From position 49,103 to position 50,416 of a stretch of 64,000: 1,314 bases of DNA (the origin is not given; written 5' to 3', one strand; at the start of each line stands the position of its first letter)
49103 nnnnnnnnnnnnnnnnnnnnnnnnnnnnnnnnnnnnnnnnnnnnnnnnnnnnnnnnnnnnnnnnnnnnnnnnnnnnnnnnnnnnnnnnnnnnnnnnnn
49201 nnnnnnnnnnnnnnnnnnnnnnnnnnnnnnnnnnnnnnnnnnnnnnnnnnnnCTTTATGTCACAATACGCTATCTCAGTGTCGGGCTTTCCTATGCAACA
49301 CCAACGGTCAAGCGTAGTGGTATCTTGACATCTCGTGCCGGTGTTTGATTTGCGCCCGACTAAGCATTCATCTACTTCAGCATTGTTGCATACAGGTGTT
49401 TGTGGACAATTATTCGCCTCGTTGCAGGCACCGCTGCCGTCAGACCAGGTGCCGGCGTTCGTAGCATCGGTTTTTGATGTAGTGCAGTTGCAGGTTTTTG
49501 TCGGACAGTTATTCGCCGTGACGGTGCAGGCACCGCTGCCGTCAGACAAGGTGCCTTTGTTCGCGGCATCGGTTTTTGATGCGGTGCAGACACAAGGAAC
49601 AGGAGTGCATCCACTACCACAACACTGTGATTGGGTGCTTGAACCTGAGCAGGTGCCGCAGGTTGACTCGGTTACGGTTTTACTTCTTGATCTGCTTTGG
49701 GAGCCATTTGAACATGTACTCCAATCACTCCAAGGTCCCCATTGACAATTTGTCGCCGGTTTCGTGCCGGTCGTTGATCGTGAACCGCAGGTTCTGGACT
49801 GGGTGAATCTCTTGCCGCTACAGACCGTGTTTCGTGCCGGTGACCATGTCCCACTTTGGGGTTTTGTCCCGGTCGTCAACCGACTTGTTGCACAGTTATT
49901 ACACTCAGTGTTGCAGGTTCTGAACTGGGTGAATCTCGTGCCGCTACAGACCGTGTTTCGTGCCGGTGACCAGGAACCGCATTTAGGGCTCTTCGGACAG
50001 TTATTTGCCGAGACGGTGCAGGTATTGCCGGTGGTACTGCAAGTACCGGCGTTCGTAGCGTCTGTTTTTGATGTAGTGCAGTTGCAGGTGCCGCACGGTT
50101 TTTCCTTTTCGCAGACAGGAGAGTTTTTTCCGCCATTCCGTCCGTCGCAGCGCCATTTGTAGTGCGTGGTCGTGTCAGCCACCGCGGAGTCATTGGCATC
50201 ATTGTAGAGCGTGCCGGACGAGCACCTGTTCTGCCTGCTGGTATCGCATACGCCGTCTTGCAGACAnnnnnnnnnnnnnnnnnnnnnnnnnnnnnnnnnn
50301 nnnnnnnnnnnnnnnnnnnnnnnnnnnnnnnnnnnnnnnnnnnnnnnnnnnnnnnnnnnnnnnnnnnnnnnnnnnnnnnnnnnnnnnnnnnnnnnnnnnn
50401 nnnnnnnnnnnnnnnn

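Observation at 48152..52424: Giant Cys-rich multi-repeat protein with TSP1-like motif and an out-of-frame signal peptide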

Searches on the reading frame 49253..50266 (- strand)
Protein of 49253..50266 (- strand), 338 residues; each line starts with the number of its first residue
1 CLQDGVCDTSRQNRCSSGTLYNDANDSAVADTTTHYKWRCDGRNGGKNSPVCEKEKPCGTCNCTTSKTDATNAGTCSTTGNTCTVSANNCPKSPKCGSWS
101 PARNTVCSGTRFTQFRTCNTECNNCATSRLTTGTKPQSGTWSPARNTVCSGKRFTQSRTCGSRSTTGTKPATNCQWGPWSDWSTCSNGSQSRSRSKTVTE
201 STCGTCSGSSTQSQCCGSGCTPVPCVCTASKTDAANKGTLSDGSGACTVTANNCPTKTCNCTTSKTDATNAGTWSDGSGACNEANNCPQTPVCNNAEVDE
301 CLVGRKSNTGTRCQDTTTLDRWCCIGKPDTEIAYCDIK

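Call 37: search_protein_representatives(protein=window:49253-50266:-)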
Query: 338 residues. Proteins with E-value up to 0.001 (for the whole library): 237; up to 1e-10: 95; up to 1e-30: 28. The best 150 are listed.
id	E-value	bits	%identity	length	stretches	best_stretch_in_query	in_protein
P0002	2.6e-245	829.7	61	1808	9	1-338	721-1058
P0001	5.4e-220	746.4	76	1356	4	1-338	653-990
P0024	2.0e-209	711.7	54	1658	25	4-59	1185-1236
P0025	1.9e-175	599.9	52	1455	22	5-58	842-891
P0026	2.1e-143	494.5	47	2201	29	4-65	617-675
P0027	1.7e-136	471.8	55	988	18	4-66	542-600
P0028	1.2e-129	449.2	44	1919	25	4-90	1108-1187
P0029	1.3e-128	445.9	43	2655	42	5-63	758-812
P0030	1.6e-120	419.2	55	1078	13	4-64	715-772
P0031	5.4e-110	384.6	52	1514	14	5-68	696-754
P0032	7.7e-103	361.0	56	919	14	4-58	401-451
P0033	5.2e-93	328.7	47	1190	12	4-91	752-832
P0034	7.5e-87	308.5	42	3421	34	4-88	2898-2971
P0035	2.4e-85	303.5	56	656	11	4-63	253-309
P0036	2.3e-66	241.1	47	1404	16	4-58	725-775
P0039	4.6e-50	187.5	53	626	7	139-228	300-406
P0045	2.3e-34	135.8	58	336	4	4-66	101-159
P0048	9.2e-32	127.3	47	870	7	98-169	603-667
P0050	4.2e-29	118.5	42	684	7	97-189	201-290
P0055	1.5e-25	106.9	45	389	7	173-218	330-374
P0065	2.7e-22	96.1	46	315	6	97-178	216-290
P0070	4.5e-19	85.5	47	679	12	172-226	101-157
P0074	1.3e-17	80.7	61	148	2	4-58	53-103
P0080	8.8e-16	74.7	47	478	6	90-171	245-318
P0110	1.9e-11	60.5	53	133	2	171-221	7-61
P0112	4.2e-11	59.3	51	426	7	173-226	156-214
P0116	1.3e-10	57.7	40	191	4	176-227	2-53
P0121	3.0e-10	56.5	44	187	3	170-217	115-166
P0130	1.9e-09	53.9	47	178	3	170-224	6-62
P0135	4.0e-09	52.8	40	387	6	168-223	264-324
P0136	4.1e-09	52.8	36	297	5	174-225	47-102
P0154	2.1e-08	50.4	40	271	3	171-225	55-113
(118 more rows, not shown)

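Call 38: search_protein_families(library=pfam, proteins=[P0055, P0070, P0110, P0112, P0116, P0121, P0130, P0135, P0136, P0154], max_evalue=0.01)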
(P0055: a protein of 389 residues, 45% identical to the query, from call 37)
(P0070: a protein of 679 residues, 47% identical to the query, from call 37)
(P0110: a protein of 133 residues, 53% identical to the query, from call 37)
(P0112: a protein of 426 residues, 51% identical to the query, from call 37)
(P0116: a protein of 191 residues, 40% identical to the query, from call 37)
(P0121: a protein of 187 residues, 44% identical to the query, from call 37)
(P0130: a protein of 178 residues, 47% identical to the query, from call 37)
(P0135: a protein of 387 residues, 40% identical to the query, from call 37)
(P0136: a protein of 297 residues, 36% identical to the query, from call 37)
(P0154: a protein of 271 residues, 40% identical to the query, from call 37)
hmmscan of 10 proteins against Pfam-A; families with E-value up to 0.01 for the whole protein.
P0055 (389 aa): 0 families

P0070 (679 aa): 4 families
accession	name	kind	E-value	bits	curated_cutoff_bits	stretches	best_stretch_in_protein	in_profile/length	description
PF19028.6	TSP1_spondin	-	2.8e-99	325.7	41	12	212-264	1-52/52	Spondin-like TSP1 domain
PF00090.25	TSP_1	-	2e-95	313.3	21.6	12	496-544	2-49/49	Thrombospondin type 1 domain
PF22195.2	TSP1_CFP_C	-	0.00042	21.1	27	0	549-574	4-30/90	CFP-like, C-terminal thrombospondin type 1 domain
PF19030.6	TSP1_ADAMTS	-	0.0063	17.2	23.8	0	52-99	3-55/55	Thrombospondin type 1 domain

P0110 (133 aa): 4 families
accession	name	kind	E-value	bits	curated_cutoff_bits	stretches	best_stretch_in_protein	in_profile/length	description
PF00090.25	TSP_1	-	1.8e-15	57.3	21.6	2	15-61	3-49/49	Thrombospondin type 1 domain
PF19028.6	TSP1_spondin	-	1.9e-14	54.1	41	2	10-61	1-52/52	Spondin-like TSP1 domain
PF19030.6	TSP1_ADAMTS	-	0.00027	21.6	23.8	0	17-61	5-55/55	Thrombospondin type 1 domain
PF16610.10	dbPDZ_assoc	-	0.0061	17.3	30.7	0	21-56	24-62/81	Unstructured region between two PDZ domains on Dlg5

P0112 (426 aa): 4 families
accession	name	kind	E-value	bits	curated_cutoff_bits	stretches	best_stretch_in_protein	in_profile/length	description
PF19028.6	TSP1_spondin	-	1.3e-61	205.1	41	7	325-377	1-52/52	Spondin-like TSP1 domain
PF00090.25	TSP_1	-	2e-55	185.2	21.6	7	104-153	1-49/49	Thrombospondin type 1 domain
PF19030.6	TSP1_ADAMTS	-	1.7e-05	25.5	23.8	0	387-403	4-20/55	Thrombospondin type 1 domain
PF22195.2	TSP1_CFP_C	-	3.7e-05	24.5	27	0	382-406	4-29/90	CFP-like, C-terminal thrombospondin type 1 domain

P0116 (191 aa): 2 families
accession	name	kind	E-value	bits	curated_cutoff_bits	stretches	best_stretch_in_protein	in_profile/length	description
PF19028.6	TSP1_spondin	-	1.7e-14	54.3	41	2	102-149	1-52/52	Spondin-like TSP1 domain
PF00090.25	TSP_1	-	8.4e-14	51.9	21.6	3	105-149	1-49/49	Thrombospondin type 1 domain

P0121 (187 aa): 6 families
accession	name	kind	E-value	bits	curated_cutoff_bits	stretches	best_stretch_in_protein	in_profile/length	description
PF00090.25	TSP_1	-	3.2e-31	107.7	21.6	3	122-170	1-49/49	Thrombospondin type 1 domain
PF19028.6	TSP1_spondin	-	2.1e-26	92.4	41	3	119-170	1-52/52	Spondin-like TSP1 domain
PF19030.6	TSP1_ADAMTS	-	5.7e-06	26.9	23.8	0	68-112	5-55/55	Thrombospondin type 1 domain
PF22195.2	TSP1_CFP_C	-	6.9e-06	26.9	27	0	62-85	4-28/90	CFP-like, C-terminal thrombospondin type 1 domain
PF19035.6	TSP1_CCN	-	8.3e-05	23.2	27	0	125-160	6-35/44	CCN3 Nov like TSP1 domain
PF02914.21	DDE_2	-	0.0089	16.2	23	0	14-38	86-110/221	Bacteriophage Mu transposase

P0130 (178 aa): 5 families
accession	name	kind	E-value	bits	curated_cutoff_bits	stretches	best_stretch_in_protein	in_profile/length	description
PF00090.25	TSP_1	-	8.1e-27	93.6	21.6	3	121-167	3-49/49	Thrombospondin type 1 domain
PF19028.6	TSP1_spondin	-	4.5e-22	78.5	41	3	63-114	1-52/52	Spondin-like TSP1 domain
PF19035.6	TSP1_CCN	-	5.4e-10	39.8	27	1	123-167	7-44/44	CCN3 Nov like TSP1 domain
PF19030.6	TSP1_ADAMTS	-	2.8e-07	31.2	23.8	0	122-139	4-21/55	Thrombospondin type 1 domain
PF22195.2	TSP1_CFP_C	-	0.0019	19.1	27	0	64-88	4-27/90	CFP-like, C-terminal thrombospondin type 1 domain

P0135 (387 aa): 5 families
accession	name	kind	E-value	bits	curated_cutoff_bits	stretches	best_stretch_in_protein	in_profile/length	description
PF00090.25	TSP_1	-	1.4e-64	214.5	21.6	6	102-151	1-49/49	Thrombospondin type 1 domain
PF19028.6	TSP1_spondin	-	5.5e-63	209.5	41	6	99-151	1-52/52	Spondin-like TSP1 domain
PF19030.6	TSP1_ADAMTS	-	2.3e-12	47.4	23.8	0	106-151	5-55/55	Thrombospondin type 1 domain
PF22195.2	TSP1_CFP_C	-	4.1e-12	46.8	27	1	42-71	4-33/90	CFP-like, C-terminal thrombospondin type 1 domain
PF19035.6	TSP1_CCN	-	5.9e-08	33.3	27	1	274-295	4-25/44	CCN3 Nov like TSP1 domain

P0136 (297 aa): 5 families
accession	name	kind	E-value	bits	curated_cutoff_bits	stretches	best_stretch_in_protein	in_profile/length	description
PF00090.25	TSP_1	-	2.6e-48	162.5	21.6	5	105-153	1-49/49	Thrombospondin type 1 domain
PF19028.6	TSP1_spondin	-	1.9e-38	131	41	5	102-153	1-52/52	Spondin-like TSP1 domain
PF19030.6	TSP1_ADAMTS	-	2.1e-08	34.8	23.8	1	163-208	4-55/55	Thrombospondin type 1 domain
PF19035.6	TSP1_CCN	-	5.1e-07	30.3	27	2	218-238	6-26/44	CCN3 Nov like TSP1 domain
PF22195.2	TSP1_CFP_C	-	0.0075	17.1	27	0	103-127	4-27/90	CFP-like, C-terminal thrombospondin type 1 domain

P0154 (271 aa): 6 families
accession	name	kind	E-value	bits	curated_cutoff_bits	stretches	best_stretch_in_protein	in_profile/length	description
PF19028.6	TSP1_spondin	-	8.3e-28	96.9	41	3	58-109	1-52/52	Spondin-like TSP1 domain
PF00090.25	TSP_1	-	1.8e-27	95.7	21.6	3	62-109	2-49/49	Thrombospondin type 1 domain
PF19030.6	TSP1_ADAMTS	-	1e-08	35.8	23.8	1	9-54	4-55/55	Thrombospondin type 1 domain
PF22195.2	TSP1_CFP_C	-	0.0001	23.1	27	0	61-84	6-28/90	CFP-like, C-terminal thrombospondin type 1 domain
PF19035.6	TSP1_CCN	-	0.00011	22.8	27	0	64-109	6-44/44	CCN3 Nov like TSP1 domain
PF12738.14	PTCB-BRCT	-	0.0013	19.1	22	0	22-45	10-33/63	twin BRCT domain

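Call 42: search_protein_families(library=pfam, proteins=[P0039, P0027, P0035, P0048, P0050, P0065, P0080, P0074, P0024], max_evalue=0.01)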
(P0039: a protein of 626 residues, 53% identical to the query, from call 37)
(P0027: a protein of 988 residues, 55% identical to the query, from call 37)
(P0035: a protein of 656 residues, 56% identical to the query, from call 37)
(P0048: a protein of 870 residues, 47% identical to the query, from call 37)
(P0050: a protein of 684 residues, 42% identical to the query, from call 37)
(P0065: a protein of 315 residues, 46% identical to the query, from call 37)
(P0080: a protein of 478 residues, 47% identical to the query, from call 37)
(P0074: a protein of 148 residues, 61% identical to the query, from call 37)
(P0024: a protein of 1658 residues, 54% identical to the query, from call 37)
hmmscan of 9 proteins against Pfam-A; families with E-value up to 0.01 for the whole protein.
P0039 (626 aa): 3 families
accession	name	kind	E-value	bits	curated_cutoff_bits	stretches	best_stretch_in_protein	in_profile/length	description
PF00090.25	TSP_1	-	1.2e-19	70.7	21.6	3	244-296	1-49/49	Thrombospondin type 1 domain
PF19028.6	TSP1_spondin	-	1.4e-11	45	41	3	244-296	4-52/52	Spondin-like TSP1 domain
PF22195.2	TSP1_CFP_C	-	0.0082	17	27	1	241-268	3-29/90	CFP-like, C-terminal thrombospondin type 1 domain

P0027 (988 aa): 0 families

P0035 (656 aa): 0 families

P0048 (870 aa): 0 families

P0050 (684 aa): 0 families

P0065 (315 aa): 0 families

P0080 (478 aa): 1 family
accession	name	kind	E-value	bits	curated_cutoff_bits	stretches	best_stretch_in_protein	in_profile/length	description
PF18597.7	SH3_19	-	0.003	17.8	25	0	173-196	10-33/52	Myosin X N-terminal SH3 domain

P0074 (148 aa): 0 families

P0024 (1658 aa): 1 family
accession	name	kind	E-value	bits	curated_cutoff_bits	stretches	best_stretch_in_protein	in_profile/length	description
PF12049.13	DUF3531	-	0.0004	20.8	25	0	1420-1442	37-59/143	Protein of unknown function (DUF3531)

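Call 43: list_cluster_members(proteins=[P0039, P0055, P0110, P0070, P0045, P0024, P0027, P0048, P0050, P0065])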
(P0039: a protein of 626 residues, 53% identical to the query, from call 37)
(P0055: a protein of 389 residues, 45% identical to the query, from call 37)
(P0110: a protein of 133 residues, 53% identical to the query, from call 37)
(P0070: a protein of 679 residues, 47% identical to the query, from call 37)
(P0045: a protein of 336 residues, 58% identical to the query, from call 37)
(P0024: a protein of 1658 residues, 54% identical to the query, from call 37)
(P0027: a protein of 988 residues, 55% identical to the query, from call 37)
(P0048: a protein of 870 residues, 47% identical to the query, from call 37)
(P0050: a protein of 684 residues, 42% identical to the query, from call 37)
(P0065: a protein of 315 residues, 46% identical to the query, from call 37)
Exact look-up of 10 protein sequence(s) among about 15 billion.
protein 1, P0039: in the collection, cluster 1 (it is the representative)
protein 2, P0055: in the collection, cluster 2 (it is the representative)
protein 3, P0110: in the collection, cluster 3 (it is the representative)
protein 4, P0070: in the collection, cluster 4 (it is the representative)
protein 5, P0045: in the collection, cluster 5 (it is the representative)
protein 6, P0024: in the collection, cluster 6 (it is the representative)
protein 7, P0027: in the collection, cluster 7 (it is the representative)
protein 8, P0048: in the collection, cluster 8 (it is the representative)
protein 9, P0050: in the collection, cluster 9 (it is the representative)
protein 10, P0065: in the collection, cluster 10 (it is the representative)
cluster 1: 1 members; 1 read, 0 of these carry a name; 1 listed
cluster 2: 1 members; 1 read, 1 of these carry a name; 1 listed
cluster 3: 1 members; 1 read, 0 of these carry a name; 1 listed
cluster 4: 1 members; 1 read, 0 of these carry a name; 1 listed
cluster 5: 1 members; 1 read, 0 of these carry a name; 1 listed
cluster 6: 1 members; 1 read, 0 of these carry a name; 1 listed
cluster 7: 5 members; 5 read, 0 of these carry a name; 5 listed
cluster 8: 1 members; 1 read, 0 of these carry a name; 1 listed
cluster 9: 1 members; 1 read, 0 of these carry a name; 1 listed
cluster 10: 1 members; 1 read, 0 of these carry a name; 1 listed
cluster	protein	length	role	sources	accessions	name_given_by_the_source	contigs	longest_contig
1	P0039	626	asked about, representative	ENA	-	-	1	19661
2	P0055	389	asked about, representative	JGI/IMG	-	hypothetical protein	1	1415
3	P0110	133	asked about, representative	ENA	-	-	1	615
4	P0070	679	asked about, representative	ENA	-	-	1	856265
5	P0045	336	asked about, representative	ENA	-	-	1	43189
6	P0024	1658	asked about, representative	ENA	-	-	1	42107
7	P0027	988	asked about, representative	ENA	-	-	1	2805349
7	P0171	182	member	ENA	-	-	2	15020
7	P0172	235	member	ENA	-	-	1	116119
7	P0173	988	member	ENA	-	-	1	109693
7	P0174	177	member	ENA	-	-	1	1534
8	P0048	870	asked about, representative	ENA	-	-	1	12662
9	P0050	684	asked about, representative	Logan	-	-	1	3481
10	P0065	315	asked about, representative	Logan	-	-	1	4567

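Call 44: find_encoding_contigs(protein=P0039, flank=8000, max_places=2)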
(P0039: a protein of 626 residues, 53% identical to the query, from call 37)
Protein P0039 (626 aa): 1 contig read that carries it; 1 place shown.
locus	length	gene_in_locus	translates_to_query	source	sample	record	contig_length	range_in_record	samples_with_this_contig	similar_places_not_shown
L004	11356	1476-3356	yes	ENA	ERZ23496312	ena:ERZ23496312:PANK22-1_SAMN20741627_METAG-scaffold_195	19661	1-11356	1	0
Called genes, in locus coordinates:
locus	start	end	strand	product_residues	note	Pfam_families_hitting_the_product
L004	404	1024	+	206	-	-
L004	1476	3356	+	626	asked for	PF00090:TSP_1, PF19028:TSP1_spondin (weak), PF00090:TSP_1 (weak)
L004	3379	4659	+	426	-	PF13583:Reprolysin_4 (faint), PF13688:Reprolysin_5, PF13582:Reprolysin_3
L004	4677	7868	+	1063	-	PF23952:LRR_EndoS (faint), PF12799:LRR_4 (faint), PF13855:LRR_8 (faint)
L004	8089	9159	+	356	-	PF13688:Reprolysin_5 (faint), PF13582:Reprolysin_3 (weak), PF13583:Reprolysin_4 (weak)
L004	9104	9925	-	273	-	-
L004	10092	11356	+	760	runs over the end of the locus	PF12799:LRR_4 (faint)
